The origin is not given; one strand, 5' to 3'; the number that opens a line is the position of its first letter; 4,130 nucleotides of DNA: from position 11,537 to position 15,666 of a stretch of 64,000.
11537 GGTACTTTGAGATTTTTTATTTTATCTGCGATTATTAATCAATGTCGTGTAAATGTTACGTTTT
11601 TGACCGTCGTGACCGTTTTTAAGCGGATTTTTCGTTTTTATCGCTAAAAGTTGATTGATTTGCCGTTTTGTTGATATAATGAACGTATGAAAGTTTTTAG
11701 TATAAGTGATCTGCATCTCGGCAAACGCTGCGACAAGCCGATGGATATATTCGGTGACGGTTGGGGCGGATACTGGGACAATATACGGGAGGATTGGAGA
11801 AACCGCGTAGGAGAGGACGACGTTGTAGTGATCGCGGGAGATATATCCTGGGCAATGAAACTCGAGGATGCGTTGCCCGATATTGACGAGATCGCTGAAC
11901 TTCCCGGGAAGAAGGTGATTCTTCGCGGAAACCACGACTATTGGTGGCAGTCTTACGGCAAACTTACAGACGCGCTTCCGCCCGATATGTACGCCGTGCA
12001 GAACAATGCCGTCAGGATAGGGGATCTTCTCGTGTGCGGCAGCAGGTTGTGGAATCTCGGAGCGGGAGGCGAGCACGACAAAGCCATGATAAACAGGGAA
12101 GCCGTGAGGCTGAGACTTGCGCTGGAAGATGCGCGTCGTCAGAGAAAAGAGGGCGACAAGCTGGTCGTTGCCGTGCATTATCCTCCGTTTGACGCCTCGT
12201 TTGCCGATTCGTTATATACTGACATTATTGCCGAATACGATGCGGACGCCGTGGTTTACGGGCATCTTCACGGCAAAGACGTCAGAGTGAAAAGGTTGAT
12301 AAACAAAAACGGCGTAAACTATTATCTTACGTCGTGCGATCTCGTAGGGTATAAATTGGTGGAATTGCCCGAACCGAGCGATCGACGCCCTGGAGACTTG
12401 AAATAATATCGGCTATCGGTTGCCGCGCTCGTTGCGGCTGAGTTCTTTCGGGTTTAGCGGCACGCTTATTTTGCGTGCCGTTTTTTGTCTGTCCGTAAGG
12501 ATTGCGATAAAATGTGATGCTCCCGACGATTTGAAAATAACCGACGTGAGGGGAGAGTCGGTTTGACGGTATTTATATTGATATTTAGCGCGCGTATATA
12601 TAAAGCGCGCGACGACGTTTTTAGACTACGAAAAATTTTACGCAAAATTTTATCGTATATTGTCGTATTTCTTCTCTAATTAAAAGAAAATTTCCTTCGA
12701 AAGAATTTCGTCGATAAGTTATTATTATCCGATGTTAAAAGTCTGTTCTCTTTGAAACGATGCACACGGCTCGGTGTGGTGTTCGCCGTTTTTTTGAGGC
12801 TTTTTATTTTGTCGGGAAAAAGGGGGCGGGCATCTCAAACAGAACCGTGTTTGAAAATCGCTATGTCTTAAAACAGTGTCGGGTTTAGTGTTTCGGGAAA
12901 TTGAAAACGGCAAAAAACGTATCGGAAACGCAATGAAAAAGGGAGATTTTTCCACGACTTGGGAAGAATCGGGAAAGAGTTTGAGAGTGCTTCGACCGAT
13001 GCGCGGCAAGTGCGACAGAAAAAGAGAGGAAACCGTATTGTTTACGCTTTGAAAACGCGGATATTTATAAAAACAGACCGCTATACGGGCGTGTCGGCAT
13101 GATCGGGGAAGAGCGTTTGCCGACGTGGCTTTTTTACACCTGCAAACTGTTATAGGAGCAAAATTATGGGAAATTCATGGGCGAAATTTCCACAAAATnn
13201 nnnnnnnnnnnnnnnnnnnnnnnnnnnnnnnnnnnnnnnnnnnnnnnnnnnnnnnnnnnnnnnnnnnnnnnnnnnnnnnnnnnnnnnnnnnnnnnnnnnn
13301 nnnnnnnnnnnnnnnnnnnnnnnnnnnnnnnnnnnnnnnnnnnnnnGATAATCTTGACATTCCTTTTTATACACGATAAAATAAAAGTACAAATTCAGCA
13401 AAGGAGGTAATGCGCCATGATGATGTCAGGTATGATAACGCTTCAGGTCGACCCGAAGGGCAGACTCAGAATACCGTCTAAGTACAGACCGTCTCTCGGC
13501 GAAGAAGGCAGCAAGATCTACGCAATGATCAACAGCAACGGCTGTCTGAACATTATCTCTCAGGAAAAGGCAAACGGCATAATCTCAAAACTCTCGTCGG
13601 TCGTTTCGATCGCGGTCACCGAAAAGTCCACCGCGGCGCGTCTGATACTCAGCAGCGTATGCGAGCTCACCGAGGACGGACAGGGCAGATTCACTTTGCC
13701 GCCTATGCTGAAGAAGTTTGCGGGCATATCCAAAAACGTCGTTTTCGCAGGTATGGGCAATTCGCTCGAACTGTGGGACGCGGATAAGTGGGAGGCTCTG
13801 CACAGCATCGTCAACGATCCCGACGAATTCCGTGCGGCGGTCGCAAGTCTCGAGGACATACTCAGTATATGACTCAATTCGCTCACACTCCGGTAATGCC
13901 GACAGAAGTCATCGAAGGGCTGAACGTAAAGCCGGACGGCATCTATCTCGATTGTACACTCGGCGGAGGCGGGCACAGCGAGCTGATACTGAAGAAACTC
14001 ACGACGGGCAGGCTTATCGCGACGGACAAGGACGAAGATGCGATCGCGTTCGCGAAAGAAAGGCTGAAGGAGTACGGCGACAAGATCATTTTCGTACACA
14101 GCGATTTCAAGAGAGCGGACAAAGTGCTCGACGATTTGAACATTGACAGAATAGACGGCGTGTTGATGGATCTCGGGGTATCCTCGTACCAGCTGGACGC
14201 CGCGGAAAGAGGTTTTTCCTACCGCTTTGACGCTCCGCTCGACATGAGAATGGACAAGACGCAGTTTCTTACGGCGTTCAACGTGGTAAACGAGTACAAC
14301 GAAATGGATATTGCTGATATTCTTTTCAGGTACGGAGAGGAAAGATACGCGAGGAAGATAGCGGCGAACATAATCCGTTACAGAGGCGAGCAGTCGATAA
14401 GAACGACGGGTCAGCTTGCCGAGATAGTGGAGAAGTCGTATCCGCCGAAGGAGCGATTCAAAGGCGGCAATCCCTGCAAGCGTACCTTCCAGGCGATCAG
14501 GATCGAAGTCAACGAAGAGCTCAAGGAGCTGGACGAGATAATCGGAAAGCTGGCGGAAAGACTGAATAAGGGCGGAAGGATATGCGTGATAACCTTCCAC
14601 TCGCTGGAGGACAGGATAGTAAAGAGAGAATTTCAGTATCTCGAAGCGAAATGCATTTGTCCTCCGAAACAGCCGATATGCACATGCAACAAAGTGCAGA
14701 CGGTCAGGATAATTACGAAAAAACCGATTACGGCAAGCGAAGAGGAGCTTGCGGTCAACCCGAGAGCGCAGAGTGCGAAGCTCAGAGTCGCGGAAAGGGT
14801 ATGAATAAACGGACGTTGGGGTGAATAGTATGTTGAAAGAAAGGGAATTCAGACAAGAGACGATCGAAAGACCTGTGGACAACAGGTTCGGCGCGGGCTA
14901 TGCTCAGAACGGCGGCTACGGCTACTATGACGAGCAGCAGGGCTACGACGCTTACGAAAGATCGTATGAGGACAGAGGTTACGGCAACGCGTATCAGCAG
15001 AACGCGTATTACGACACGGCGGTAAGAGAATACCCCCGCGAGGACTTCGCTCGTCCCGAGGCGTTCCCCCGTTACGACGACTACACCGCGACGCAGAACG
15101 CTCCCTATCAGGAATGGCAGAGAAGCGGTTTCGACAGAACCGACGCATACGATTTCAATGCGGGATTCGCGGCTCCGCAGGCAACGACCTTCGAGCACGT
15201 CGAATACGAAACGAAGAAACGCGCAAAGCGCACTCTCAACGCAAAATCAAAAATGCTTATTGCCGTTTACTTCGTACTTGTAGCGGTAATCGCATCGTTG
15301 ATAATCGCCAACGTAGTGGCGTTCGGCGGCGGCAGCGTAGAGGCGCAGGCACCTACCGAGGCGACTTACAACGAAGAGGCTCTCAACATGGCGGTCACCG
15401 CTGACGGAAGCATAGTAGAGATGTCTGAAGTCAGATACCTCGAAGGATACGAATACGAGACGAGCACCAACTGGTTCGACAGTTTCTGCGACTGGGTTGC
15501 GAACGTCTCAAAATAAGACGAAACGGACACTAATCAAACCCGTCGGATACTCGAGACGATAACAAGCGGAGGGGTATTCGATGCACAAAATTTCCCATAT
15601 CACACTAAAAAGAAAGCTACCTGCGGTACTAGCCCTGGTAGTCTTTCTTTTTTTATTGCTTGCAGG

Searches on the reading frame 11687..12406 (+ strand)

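Call 13: search_protein_families(library=pfam, proteins=[window:11687-12406:+], max_evalue=0.001)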
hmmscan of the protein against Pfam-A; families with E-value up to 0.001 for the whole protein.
window:11687-12406:+ (239 aa): 2 families
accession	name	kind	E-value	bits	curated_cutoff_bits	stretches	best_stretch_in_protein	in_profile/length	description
PF00149.33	Metallophos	-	7e-16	59.7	21.5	1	1-196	1-190/191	Calcineurin-like phosphoesterase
PF12850.12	Metallophos_2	-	4.1e-07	30.6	27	1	1-202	1-124/154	Calcineurin-like phosphoesterase superfamily domain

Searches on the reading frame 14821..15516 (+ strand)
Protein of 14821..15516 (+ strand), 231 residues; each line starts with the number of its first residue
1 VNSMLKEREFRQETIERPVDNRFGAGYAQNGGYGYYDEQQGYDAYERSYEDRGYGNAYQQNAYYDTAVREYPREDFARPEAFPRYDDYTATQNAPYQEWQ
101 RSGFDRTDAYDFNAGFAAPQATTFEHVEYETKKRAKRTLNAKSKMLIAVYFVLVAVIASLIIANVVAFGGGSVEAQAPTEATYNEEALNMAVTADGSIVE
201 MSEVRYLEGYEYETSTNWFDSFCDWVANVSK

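Call 5: search_protein_families(library=pfam, proteins=[window:14821-15516:+], max_evalue=0.01)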
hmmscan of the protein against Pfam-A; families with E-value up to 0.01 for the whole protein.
window:14821-15516:+ (231 aa): 0 families

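Call 6: search_protein_families(library=ncbifam, proteins=[window:14821-15516:+], max_evalue=0.01)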
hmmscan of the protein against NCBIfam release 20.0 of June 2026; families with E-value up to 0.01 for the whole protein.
window:14821-15516:+ (231 aa): 0 families

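Call 20: find_homologous_proteins(query=window:14830-15516:+, max_evalue=0.001)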
Query window:14830-15516:+ (228 aa): 17 proteins with E <= 0.001 among 274 candidates.
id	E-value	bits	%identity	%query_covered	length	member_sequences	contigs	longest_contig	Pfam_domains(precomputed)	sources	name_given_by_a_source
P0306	1.5e-146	504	100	100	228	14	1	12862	-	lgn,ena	-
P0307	1.3e-107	377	77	99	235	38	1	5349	-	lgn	-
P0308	3.3e-96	340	70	100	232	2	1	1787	-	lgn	-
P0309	9.2e-95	335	70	100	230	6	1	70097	-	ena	-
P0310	2.0e-93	331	70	100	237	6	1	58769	-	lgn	-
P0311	4.2e-93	330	68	100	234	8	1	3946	-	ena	-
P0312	4.7e-92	326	68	100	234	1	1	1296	-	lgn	-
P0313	4.2e-90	320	68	100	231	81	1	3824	-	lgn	-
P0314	4.8e-87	310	68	99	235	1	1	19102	-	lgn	-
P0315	6.7e-87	309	66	100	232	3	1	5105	-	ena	-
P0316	4.2e-85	303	68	100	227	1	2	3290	-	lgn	-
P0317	6.1e-84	300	65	100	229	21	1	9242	-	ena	-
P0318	8.0e-84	299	66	100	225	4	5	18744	-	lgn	-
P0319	1.2e-80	289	65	100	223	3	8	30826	-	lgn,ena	-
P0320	2.8e-79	284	65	100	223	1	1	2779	-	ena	-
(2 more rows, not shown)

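Call 36: predict_structure(alignment_id=A1)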
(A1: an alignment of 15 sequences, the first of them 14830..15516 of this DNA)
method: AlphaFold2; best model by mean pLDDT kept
length: 228 residues; sequences in the alignment: 15
mean_pLDDT: 47.0   pTM: 0.17
mean pLDDT of the five models: 47.0, 46.3, 42.2, 40.9, 39.9
residues with pLDDT >= 90: 0; 70-90: 24; 50-70: 36; < 50: 168
segments of 3 or more residues with pLDDT < 50: 1-4, 6-8, 17-133, 166-187, 198-213
pLDDT, mean of each block of 10 residues (from residue 1): 48 49 37 35 43 40 39 40 37 39 39 36 40 56 81 79 47 38 47 51 38 60 65
secondary structure, 60 per line:
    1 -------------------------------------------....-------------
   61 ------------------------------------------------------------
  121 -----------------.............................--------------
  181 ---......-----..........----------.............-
elements in order: H44-47 H138-166 E187-189 E195-197 H198-204 H215-227

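Call 51: search_protein_families(library=pfam, proteins=[window:14830-15516:+], max_evalue=1)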
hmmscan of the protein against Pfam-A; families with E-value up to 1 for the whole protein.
window:14830-15516:+ (228 aa): 1 family
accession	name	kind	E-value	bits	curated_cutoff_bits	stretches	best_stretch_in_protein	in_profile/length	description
PF08275.17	DNAG_N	-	0.038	14.5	26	0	98-172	20-100/128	DNA primase catalytic core, N-terminal domain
